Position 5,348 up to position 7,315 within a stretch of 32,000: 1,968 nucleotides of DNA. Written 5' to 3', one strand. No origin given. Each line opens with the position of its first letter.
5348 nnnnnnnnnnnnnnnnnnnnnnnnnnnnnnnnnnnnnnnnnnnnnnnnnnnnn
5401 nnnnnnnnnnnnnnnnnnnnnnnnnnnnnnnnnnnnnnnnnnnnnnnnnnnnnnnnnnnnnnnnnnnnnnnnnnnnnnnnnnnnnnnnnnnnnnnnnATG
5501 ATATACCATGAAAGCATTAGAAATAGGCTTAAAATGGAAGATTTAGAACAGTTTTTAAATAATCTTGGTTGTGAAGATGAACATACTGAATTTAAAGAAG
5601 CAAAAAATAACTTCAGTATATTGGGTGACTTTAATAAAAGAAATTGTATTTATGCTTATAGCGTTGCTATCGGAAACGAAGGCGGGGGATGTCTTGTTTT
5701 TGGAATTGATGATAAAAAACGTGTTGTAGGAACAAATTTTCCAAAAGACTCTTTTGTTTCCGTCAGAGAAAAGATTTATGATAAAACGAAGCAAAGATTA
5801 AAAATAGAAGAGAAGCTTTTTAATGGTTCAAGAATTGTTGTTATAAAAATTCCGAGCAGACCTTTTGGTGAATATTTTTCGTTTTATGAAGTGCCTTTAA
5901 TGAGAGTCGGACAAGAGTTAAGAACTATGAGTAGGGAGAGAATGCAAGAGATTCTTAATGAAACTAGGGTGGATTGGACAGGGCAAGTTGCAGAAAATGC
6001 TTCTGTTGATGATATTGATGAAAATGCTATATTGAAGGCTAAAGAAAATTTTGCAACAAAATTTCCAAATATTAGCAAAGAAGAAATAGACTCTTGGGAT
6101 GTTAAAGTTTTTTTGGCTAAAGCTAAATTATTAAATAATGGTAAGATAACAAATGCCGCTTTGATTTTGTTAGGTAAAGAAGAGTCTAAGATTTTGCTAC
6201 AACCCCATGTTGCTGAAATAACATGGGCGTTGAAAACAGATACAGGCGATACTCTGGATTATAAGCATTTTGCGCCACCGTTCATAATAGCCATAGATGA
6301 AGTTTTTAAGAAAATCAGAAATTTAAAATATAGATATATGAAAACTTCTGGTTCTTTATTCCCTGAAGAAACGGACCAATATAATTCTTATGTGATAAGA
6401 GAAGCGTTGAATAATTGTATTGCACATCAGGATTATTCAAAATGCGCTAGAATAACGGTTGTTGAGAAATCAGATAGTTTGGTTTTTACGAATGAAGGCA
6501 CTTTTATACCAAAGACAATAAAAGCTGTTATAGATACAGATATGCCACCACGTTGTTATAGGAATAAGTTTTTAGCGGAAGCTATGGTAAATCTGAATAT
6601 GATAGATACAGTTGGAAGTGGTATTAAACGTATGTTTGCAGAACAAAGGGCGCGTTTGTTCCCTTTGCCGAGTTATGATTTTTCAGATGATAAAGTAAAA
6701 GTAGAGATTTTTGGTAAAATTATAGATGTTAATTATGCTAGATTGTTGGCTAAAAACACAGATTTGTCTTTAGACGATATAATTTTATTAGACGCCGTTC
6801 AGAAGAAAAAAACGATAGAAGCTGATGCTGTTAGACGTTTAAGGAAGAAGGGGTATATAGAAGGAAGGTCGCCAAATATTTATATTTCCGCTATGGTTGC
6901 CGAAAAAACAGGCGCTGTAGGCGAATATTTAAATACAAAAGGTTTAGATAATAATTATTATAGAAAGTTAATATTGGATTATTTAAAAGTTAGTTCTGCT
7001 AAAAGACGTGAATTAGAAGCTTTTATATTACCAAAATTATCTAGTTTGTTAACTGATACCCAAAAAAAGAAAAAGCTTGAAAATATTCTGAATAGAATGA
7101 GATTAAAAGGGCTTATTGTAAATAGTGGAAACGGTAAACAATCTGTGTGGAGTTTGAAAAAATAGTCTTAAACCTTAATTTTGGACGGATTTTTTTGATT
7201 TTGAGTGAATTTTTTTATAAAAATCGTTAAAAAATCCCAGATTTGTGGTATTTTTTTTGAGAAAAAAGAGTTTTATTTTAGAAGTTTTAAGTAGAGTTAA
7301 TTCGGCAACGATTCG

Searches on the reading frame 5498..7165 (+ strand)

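Call 30: search_protein_families(library=pfam, proteins=[window:5498-7165:+], max_evalue=0.1)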
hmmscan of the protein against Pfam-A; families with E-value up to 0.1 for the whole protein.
window:5498-7165:+ (555 aa): 2 families
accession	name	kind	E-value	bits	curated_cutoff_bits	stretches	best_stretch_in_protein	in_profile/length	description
PF04326.19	SLFN_AlbA_2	-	1.6e-12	48.4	25.3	1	26-144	1-117/118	Schlafen, AlbA_2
PF13749.12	HATPase_c_4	-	5.1e-12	46.1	26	1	318-403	3-88/89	Putative ATP-dependent DNA helicase recG C-terminal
